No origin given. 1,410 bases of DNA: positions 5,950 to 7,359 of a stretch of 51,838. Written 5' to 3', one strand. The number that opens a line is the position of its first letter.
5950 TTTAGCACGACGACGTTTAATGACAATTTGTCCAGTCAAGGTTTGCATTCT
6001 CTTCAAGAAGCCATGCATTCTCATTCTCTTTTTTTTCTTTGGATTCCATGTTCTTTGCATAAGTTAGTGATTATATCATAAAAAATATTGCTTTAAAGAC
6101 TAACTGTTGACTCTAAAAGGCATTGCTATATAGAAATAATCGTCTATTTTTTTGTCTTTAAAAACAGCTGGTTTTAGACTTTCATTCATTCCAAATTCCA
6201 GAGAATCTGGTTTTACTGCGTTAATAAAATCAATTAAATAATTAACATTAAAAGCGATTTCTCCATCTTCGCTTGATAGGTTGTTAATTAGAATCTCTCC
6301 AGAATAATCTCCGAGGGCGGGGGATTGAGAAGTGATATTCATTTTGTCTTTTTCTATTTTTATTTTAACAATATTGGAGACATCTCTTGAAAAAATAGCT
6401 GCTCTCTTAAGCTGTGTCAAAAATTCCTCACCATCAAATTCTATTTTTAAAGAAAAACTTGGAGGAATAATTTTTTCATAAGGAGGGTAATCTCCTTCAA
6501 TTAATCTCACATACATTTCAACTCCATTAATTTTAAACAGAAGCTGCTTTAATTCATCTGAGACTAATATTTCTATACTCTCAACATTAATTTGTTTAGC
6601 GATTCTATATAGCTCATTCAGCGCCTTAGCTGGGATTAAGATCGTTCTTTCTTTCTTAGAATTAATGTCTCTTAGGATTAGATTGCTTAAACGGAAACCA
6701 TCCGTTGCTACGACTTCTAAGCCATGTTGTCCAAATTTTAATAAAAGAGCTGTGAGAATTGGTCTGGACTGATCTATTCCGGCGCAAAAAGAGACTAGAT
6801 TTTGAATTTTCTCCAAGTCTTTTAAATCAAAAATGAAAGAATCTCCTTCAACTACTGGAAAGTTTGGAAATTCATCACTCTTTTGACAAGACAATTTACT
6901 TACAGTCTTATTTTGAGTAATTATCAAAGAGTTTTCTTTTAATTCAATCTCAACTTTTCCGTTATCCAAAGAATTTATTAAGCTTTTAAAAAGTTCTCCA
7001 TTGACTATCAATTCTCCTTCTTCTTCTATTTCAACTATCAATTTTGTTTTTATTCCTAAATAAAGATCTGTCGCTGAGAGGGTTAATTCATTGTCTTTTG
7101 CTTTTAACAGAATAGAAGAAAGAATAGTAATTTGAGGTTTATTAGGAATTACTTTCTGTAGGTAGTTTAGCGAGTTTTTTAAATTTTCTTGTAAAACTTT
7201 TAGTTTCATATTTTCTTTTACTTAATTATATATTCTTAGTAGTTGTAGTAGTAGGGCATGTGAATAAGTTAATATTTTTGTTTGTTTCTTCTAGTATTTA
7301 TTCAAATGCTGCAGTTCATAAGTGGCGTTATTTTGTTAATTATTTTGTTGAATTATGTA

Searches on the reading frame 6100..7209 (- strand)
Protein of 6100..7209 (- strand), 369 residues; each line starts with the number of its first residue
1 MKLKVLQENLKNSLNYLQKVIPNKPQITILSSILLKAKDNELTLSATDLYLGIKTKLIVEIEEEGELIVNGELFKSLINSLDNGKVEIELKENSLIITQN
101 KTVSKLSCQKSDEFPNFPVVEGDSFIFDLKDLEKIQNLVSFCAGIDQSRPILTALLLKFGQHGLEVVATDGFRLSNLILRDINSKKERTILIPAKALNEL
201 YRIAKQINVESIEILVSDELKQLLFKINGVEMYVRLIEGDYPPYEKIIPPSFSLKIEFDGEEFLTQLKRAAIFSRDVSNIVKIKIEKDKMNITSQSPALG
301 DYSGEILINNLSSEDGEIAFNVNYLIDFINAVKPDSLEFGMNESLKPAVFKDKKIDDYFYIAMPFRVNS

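Call 79: search_protein_families(library=pfam, proteins=[window:6100-7209:-], max_evalue=0.00001)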
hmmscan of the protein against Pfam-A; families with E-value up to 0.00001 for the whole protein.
window:6100-7209:- (369 aa): 3 families
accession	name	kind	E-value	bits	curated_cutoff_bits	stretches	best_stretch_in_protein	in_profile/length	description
PF00712.24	DNA_pol3_beta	-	1.6e-27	96.5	24.4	1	1-118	1-120/120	DNA polymerase III beta subunit, N-terminal domain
PF02767.21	DNA_pol3_beta_2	-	1.6e-21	77.2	27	1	130-242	5-115/116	DNA polymerase III beta subunit, central domain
PF02768.20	DNA_pol3_beta_3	-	2.5e-21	76.2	27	1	246-366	2-121/121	DNA polymerase III beta subunit, C-terminal domain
